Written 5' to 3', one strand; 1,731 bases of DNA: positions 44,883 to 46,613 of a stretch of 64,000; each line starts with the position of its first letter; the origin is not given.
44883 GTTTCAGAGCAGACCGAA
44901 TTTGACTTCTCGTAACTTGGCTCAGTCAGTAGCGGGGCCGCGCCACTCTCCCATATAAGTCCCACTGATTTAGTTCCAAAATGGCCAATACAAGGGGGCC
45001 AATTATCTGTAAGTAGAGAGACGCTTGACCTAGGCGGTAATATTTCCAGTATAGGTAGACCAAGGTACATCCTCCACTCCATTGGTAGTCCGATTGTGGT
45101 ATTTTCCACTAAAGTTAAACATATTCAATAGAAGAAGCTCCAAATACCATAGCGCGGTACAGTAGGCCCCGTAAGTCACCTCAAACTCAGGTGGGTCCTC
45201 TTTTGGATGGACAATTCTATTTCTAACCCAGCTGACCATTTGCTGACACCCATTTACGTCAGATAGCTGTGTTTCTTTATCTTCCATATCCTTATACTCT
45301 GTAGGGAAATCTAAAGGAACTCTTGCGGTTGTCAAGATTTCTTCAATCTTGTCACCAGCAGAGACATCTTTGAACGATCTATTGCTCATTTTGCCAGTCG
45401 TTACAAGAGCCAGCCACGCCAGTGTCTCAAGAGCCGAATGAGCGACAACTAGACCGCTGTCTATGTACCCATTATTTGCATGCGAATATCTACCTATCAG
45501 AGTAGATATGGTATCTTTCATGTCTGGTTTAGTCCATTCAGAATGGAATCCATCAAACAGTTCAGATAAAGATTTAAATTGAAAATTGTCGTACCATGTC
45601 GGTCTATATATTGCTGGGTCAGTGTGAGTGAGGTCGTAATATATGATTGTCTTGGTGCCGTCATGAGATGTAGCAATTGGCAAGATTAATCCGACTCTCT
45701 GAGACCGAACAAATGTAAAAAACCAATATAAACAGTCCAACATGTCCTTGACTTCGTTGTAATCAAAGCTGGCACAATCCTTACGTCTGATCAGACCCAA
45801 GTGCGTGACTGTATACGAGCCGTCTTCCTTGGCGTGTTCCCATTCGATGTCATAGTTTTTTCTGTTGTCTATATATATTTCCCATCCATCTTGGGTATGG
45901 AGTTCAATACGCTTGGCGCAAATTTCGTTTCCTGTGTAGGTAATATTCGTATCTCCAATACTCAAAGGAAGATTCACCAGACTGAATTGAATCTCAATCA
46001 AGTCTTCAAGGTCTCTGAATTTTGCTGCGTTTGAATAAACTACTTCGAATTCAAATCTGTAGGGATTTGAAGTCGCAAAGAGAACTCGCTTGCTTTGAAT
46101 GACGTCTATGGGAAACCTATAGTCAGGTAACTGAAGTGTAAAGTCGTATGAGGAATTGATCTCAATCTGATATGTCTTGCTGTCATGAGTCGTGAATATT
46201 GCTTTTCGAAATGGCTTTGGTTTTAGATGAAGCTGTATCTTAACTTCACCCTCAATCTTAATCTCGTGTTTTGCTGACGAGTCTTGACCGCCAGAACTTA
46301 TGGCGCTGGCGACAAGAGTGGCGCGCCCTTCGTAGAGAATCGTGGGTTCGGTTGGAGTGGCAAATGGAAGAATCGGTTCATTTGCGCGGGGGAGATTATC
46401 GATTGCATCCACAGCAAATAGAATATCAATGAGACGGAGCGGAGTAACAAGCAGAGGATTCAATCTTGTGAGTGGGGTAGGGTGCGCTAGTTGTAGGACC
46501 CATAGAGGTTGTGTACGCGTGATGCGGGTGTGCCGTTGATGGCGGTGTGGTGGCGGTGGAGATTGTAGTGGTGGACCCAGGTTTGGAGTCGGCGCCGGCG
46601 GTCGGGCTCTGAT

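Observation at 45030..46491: Extremely AT-rich HEPN (RNxxxH) ApeA-like gene, with no ATG start, directly downstream of a co-oriented IS481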

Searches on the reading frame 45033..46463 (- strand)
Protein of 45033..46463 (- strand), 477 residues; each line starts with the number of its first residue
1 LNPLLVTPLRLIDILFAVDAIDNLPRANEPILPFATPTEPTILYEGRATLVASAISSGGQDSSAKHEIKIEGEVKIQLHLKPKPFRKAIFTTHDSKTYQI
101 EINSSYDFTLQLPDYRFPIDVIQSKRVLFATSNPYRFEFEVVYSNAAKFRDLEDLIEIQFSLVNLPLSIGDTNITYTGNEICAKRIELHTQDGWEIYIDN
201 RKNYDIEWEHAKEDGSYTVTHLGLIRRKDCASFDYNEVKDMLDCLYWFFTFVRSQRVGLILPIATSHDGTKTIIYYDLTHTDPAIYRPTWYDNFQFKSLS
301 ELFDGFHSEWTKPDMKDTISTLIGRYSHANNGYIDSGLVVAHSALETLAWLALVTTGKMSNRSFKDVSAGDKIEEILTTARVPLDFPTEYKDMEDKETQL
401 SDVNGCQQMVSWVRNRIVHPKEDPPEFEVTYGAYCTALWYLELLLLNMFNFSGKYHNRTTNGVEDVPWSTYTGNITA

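Call 5: search_protein_families(library=pfam, proteins=[window:45033-46463:-], max_evalue=10)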
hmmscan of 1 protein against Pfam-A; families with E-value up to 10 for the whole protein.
window:45033-46463:- (477 aa): 0 families

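Call 6: search_protein_families(library=padloc, proteins=[window:45033-46463:-], max_evalue=10)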
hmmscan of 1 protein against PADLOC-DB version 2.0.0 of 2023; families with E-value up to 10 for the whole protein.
window:45033-46463:- (477 aa): 0 families

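Call 7: search_protein_families(library=ncbifam, proteins=[window:45033-46463:-], max_evalue=10)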
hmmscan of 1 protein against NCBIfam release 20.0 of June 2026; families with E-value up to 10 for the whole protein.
window:45033-46463:- (477 aa): 0 families

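Call 8: find_homologous_proteins(query=window:45033-46463:-, max_evalue=0.001)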
Query window:45033-46463:- (477 aa): 2 proteins with E <= 0.001 among 5465 candidates.
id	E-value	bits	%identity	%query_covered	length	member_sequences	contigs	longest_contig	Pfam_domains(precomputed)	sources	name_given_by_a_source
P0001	6.3e-34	135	33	58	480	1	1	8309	PF26308.1,PF27216.1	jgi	jgi:hypothetical protein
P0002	1.2e-12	65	26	58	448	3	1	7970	PF26308.1,PF27216.1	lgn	-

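Call 9: search_solved_structures(query=window:45033-46463:-, max_evalue=10)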
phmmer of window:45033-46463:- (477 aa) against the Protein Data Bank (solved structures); distinct sequences matched with E-value up to 10: 0.

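Call 10: search_protein_families(library=pfam, proteins=[P0001, P0002], max_evalue=1)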
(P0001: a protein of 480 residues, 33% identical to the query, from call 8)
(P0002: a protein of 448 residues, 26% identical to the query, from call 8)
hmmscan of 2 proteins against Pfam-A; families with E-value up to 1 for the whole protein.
P0001 (480 aa): 1 family
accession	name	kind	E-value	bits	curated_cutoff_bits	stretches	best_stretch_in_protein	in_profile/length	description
PF18739.6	HEPN_Apea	-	0.17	12.8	24.4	1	373-431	68-127/136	Apea-like HEPN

P0002 (448 aa): 0 families

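Call 23: find_encoding_contigs(protein=P0001, flank=10000)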
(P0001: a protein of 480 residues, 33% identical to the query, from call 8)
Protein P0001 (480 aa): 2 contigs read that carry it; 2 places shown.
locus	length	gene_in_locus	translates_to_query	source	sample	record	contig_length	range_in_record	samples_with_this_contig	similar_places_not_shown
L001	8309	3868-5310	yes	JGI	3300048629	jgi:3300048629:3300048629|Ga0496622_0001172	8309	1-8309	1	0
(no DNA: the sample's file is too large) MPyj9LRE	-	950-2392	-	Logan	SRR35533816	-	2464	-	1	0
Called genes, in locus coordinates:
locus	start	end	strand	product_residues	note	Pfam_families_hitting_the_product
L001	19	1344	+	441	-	-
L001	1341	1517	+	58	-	-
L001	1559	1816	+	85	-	PF09720:Unstab_antitox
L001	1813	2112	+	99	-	PF05016:ParE_toxin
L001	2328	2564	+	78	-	-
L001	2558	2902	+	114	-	PF02452:PemK_toxin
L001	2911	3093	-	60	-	-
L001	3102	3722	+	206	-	PF00583:Acetyltransf_1 (faint), PF13508:Acetyltransf_7 (faint)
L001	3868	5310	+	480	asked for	PF26308:YopA_M, PF27216:YopA_C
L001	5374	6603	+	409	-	PF00291:PALP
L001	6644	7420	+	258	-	PF00290:Trp_syntA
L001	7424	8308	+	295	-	?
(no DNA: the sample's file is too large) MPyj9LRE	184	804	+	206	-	PF00583:Acetyltransf_1 (faint), PF13508:Acetyltransf_7 (faint)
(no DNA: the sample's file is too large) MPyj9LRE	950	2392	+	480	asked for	PF26308:YopA_M, PF27216:YopA_C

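Call 24: find_encoding_contigs(protein=P0002, flank=10000)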
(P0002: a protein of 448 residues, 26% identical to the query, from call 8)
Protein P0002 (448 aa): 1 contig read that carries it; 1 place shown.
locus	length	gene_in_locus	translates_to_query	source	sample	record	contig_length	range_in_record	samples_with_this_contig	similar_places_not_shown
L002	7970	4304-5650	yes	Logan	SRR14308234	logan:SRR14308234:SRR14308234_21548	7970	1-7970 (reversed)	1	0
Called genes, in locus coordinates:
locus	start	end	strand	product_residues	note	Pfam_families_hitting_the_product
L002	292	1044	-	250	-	PF12796:Ank_2 (weak), PF13637:Ank_4 (faint), PF00023:Ank (weak), PF13606:Ank_3 (weak)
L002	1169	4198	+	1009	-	PF00270:DEAD, PF04851:ResIII, PF00271:Helicase_C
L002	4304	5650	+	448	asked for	PF26308:YopA_M, PF27216:YopA_C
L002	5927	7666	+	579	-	-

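Call 27: search_dna_similar(query=window:45033-46463:-, collection=phages, mode=protein, max_evalue=10, max_rows=20)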
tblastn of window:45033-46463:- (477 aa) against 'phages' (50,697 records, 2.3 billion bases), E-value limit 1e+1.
Records with a match: 5; places in all: 5; records where one place covers at least 80% of the query: 0.
Best place of each record, by identity: <60% 5.
By first word of the organism name: Bacillus 2; Bacteriophage 1; bajarodmic 1; Klebsiella 1.
By host as written in the record: - 2; Bacillus subtilis 1; Peromyscus fraterculus 1; Klebsiella pneumoniae Kpn16 1.
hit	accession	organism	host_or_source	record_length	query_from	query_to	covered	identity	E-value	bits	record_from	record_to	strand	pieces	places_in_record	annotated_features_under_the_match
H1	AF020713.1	Bacillus phage SPBc2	-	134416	157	470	66%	28.8%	1e-24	113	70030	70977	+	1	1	yopA: hypothetical protein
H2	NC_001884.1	Bacillus phage SPBc2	Bacillus subtilis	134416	157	470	66%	28.8%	1e-24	113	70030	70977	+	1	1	yopA: hypothetical protein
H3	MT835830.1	Bacteriophage sp.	human fecal samples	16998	85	172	18%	29.7%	6e+0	35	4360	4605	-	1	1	record has no annotation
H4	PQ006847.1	bajarodmic virus 636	Peromyscus fraterculus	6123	147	214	14%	37.1%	3e+0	36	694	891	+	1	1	major capsid protein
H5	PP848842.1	Klebsiella phage vB_Kpn16-P2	Klebsiella pneumoniae Kpn16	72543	271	350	17%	27.4%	8e+0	35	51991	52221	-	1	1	virion RNA polymerase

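Call 28: search_dna_similar(query=window:45033-46463:-, collection=plasmids, mode=protein, max_evalue=1, max_rows=20)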
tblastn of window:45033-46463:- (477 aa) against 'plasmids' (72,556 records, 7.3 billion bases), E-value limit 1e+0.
Records with a match: 7; places in all: 7; records where one place covers at least 80% of the query: 1.
Best place of each record, by identity: <60% 7.
By first word of the organism name: Escherichia 2; Planktothrix 1; Methylophaga 1; Nostoc 1; Crinalium 1; Oscillatoria 1.
By predicted mobility (MOB-suite, as given by PLSDB): non-mobilizable 5; mobilizable 1; conjugative 1.
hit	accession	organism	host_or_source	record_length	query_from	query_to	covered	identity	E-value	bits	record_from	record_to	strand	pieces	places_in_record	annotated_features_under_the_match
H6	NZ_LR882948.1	Planktothrix agardhii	-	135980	22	451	90%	22.5%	9e-14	82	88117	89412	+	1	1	hypothetical protein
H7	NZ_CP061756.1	Escherichia coli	Bos taurus,Isolate,beef trimmings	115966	206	469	55%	26.2%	1e-10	72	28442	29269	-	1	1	hypothetical protein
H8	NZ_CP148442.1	Escherichia coli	Chicken,single cell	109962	209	469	55%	25.7%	1e-9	68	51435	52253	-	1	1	hypothetical protein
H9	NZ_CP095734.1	Methylophaga pinxianii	pure culture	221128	208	468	55%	25.5%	6e-13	79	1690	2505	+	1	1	hypothetical protein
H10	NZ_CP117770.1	Nostoc sp. UHCC 0926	whole organism,lichen surface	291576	192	452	55%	23.9%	2e-12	77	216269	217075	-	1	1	hypothetical protein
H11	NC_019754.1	Crinalium epipsammum PCC 9333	-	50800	192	449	54%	23.6%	3e-11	74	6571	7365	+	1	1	hypothetical protein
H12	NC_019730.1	Oscillatoria nigro-viridis PCC 7112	-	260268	202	451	52%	23.9%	8e-15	85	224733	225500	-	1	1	hypothetical protein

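Call 29: get_annotated_region(hit=H2, flank=5000)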
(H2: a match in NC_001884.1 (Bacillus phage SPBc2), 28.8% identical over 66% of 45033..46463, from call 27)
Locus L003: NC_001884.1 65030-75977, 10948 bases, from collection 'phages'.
description: Bacillus phage SPBc2, complete genome.
organism: Bacillus phage SPBc2 (NCBI taxid 2932878)
taxonomy: Viruses; Duplodnaviria; Heunggongvirae; Uroviricota; Caudoviricetes; Spbetavirus; Spbetavirus SPbeta
host: Bacillus subtilis; source: -; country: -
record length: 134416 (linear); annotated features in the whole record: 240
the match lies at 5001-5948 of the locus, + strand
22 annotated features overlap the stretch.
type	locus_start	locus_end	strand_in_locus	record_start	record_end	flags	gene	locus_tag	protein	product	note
CDS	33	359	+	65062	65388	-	yonR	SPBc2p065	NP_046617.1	transcriptional repressor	-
CDS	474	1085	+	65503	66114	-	yonS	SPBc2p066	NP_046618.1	lipoprotein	-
stem_loop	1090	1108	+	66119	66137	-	-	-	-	-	-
CDS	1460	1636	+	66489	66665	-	yonT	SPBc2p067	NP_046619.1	hypothetical protein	-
stem_loop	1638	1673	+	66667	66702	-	-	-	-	-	-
CDS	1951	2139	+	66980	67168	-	yonU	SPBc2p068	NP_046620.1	hypothetical protein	-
stem_loop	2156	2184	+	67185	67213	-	-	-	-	-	-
CDS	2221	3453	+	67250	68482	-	yonV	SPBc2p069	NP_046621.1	hypothetical protein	-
stem_loop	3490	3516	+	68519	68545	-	-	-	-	-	-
CDS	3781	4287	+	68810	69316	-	yonX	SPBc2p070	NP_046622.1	hypothetical protein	-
CDS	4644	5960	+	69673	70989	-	yopA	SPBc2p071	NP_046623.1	hypothetical protein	-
stem_loop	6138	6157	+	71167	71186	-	-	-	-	-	-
CDS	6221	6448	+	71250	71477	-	yopB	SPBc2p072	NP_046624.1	helix-turn-helix transcriptional regulator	-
CDS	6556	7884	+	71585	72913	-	yopC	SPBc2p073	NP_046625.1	RES domain-containing protein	-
CDS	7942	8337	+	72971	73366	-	yopD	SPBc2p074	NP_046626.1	UPF0715 family protein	similar to Bacillus subtilis YwlA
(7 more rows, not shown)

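Call 33: get_annotated_region(hit=H6, flank=6000)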
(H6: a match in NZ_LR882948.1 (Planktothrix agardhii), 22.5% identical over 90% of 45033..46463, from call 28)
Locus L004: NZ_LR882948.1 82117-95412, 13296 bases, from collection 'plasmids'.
description: Planktothrix agardhii strain No.365 plasmid p4
organism: Planktothrix agardhii (NCBI taxid 1160)
taxonomy: Bacteria; Cyanobacteriota; Cyanophyceae; Oscillatoriales; Microcoleaceae; Planktothrix; Planktothrix agardhii
host: -; source: -; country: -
typing (MOB-suite, as given by PLSDB): non-mobilizable
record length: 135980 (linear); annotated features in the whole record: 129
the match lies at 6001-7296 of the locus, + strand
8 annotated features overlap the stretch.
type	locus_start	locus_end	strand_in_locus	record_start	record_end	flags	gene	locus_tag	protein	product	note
CDS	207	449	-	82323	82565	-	-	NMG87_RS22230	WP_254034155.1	hypothetical protein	-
CDS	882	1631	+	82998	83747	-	-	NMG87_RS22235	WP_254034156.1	hypothetical protein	-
CDS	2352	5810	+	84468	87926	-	-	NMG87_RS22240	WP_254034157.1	DNA methyltransferase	GO:0006306 - DNA methylation [Evidence IEA]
CDS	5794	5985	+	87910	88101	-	-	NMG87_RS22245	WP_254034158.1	hypothetical protein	-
CDS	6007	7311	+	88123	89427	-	-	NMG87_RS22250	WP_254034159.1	hypothetical protein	-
CDS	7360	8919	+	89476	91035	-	-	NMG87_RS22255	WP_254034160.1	sigma-70 family RNA polymerase sigma factor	GO:0006352 - DNA-templated transcription initiation [Evidence IEA]; GO:0006355 - regulation of DNA-templated ...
CDS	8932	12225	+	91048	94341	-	-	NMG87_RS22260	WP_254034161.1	SNF2-related protein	-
CDS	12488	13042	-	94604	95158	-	-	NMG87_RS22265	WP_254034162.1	hypothetical protein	-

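Call 34: get_annotated_region(hit=H7, flank=6000)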
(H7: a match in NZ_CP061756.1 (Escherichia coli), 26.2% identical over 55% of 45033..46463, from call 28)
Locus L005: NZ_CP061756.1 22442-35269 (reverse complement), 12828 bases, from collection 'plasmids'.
description: Escherichia coli O18ac:H14 strain 873.10 plasmid unnamed2, complete sequence
organism: Escherichia coli (NCBI taxid 2773705)
taxonomy: Bacteria; Pseudomonadota; Gammaproteobacteria; Enterobacterales; Enterobacteriaceae; Escherichia; Escherichia coli
host: -; source: Bos taurus,Isolate,beef trimmings; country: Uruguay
typing (MOB-suite, as given by PLSDB): non-mobilizable; replicon IncY
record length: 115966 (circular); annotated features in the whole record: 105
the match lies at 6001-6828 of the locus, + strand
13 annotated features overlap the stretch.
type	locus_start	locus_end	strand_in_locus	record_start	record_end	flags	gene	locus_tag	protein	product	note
CDS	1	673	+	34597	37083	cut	mrkC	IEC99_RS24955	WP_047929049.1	type 3 fimbria usher protein MrkC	-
CDS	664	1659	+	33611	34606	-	mrkD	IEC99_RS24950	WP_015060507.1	type 3 fimbria adhesin subunit MrkD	-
CDS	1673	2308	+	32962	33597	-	mrkF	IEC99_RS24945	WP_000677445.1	type 3 fimbria minor subunit MrkF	-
CDS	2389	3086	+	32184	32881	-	-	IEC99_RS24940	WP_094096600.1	IS1-like element IS1A family transposase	GO:0006313 - DNA transposition [Evidence IEA]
CDS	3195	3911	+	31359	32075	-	-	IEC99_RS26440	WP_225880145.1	hypothetical protein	-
CDS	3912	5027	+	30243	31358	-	-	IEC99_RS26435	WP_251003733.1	hypothetical protein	-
CDS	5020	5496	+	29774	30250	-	-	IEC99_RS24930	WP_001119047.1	hypothetical protein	-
CDS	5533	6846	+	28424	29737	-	-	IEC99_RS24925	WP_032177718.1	hypothetical protein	-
CDS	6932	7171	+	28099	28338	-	-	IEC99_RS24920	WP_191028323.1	transcription factor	-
CDS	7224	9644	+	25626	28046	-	-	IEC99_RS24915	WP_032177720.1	type I restriction-modification system subunit M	GO:0006306 - DNA methylation [Evidence IEA]; GO:0009307 - DNA restriction-modification system [Evidence IEA]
CDS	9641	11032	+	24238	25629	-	-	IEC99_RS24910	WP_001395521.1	restriction endonuclease subunit S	-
CDS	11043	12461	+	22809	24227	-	-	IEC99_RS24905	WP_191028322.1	DUF262 domain-containing protein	-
CDS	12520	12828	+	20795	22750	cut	-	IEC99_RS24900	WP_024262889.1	DUF262 domain-containing protein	-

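Call 36: search_protein_families(library=pfam, proteins=[L003:4644-5957:+, L004:6007-7308:+, L005:5533-6843:+], max_evalue=1)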
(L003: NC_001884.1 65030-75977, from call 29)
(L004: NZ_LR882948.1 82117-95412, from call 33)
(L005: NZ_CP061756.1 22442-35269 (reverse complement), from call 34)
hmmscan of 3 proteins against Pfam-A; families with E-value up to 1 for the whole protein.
L003:4644-5957:+ (438 aa): 0 families

L004:6007-7308:+ (434 aa): 1 family
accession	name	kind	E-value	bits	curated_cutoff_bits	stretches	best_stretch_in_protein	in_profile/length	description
PF18525.6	Cas9_C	-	0.12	13.1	25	1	344-386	37-79/108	Cas9 C-terminal domain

L005:5533-6843:+ (437 aa): 2 families
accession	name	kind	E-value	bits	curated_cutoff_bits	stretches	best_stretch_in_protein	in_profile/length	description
PF18739.6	HEPN_Apea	-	0.071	14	24.4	1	321-396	53-115/136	Apea-like HEPN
PF12721.12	RHIM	-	0.26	11.3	20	1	175-186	3-14/22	RIP homotypic interaction motif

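Call 38: search_protein_representatives(alignment_id=A1)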
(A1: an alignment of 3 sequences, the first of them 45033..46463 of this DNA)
Query: 3 sequences, 464 profile positions. Proteins with E-value up to 0.001 (for the whole library): 3510; up to 1e-10: 2897; up to 1e-30: 1720. The best 150 are listed.
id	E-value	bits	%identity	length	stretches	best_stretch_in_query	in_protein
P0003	4.5e-130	450.9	-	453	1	3-456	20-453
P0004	2.2e-123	428.8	-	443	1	38-456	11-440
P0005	3.8e-112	391.8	-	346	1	152-457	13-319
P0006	2.2e-87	310.2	-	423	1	48-457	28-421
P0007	2.7e-87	309.8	-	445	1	25-457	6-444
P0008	2.5e-86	306.6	-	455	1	3-457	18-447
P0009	1.0e-85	304.6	-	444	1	49-456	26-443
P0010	3.0e-85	303.1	-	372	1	125-456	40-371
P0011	4.6e-83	295.9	-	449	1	49-457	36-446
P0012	4.5e-82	292.6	-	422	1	116-457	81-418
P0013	4.5e-82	292.6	-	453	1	126-455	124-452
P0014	6.3e-82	292.1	-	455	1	112-457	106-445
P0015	1.0e-80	288.2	-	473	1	9-456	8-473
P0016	2.1e-80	287.1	-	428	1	51-456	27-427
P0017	4.9e-80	285.9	-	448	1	40-457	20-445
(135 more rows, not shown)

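Call 42: find_homologous_proteins(query=A3, max_evalue=1e-10)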
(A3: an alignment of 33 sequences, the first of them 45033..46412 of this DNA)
Query A3 (33 sequences) (460 aa, profile of the alignment): 4 proteins with E <= 1e-10 among 6232 candidates.
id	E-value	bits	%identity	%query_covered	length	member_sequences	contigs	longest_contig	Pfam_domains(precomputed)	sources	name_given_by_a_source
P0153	3.8e-112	393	24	95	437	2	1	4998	PF26308.1,PF27216.1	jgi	-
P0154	8.6e-101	356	25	60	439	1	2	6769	PF26308.1,PF27216.1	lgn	-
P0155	8.9e-101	356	24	79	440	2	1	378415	PF26308.1,PF27216.1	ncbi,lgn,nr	ncbi:MAG: hypothetical protein GYB30_01960 [Gammaproteobacteria bacterium]|nr:hypothetical protein [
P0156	2.0e-99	351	26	57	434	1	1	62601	PF26308.1,PF27216.1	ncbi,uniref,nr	ncbi:hypothetical protein [Aliidiomarina quisquiliarum]|uniref:hypothetical protein n=1 Tax=Aliidiom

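Call 50: search_protein_families(library=pfam, alignment_id=A5, max_evalue=1)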
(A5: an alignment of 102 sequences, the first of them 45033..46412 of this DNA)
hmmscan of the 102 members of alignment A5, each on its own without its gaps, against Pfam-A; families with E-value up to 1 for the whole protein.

A. member 1, window:45033-46412:- (460 aa): 0 families

B. families by the number of members that match (of 102 scanned): 23 families
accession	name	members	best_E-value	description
PF18739.6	HEPN_Apea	12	0.011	Apea-like HEPN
PF12721.12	RHIM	2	0.26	RIP homotypic interaction motif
PF15613.11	WSD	1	0.027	Williams-Beuren syndrome DDT (WSD), D-TOX E motif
PF23034.1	DUF7035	1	0.028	Domain of unknown function (DUF7035)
PF15156.11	CLN6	1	0.028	Ceroid-lipofuscinosis neuronal protein 6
PF18862.6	ApeA_NTD1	1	0.04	ApeA N-terminal domain 1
PF18833.7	TPR_22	1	0.051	Tetratricopeptide repeat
PF08314.17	Sec39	1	0.062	Secretory pathway protein Sec39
PF11386.13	VERL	1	0.07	Vitelline envelope receptor for lysin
PF11589.14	DUF3244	1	0.097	Domain of unknown function (DUF3244)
PF21313.2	EthR_C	1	0.11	Transcriptional regulator EthR, C-terminal domain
PF17945.6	Crystall_4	1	0.11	Beta/Gamma crystallin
PF18525.6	Cas9_C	1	0.12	Cas9 C-terminal domain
PF18987.5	DUF5720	1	0.16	Family of unknown function (DUF5720)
PF02491.25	SHS2_FTSA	1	0.16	SHS2 domain inserted in FTSA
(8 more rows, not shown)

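Call 51: search_protein_families(library=padloc, alignment_id=A5, max_evalue=1)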
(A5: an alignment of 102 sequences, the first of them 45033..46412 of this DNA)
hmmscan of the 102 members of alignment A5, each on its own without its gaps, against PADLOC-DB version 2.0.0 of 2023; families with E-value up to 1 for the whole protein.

A. member 1, window:45033-46412:- (460 aa): 0 families

B. families by the number of members that match (of 102 scanned): 2 families
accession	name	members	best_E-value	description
PDLC01825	CARF2--CARF_HEPN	1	0.012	-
PDLC03820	RTasHEPN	1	0.043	DRT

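Call 52: predict_structure(alignment_id=A4)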
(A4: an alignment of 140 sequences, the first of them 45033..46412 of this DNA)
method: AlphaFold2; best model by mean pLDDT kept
length: 460 residues; sequences in the alignment: 140
mean_pLDDT: 91.3   pTM: 0.92
mean pLDDT of the five models: 91.3, 90.6, 89.8, 89.6, 89.4
residues with pLDDT >= 90: 342; 70-90: 90; 50-70: 26; < 50: 2
segments of 3 or more residues with pLDDT < 50: none
pLDDT, mean of each block of 10 residues (from residue 1): 88 91 94 90 72 95 93 89 76 89 82 71 67 85 96 86 85 97 94 95 97 96 96 97 95 88 90 83 94 97 98 96 98 97 98 98 97 97 97 98 96 98 98 96 96 73
secondary structure, 60 per line:
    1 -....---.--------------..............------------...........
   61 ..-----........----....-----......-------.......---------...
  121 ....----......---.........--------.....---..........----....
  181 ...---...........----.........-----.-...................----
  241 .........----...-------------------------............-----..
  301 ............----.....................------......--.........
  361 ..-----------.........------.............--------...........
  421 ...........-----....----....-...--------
elements in order: H2-5 E24-37 E50-62 E68-75 H80-83 E89-94 E102-108 E118-124 H129-134 E138-146 E155-159 E163-172 E177-183 H187-197 E202-210 H218-236 E241-249 E254-256 H282-293 H299-312 H317-337 H344-349 H352-362 H374-382 H389-401 H410-431 E437-440 E445-448
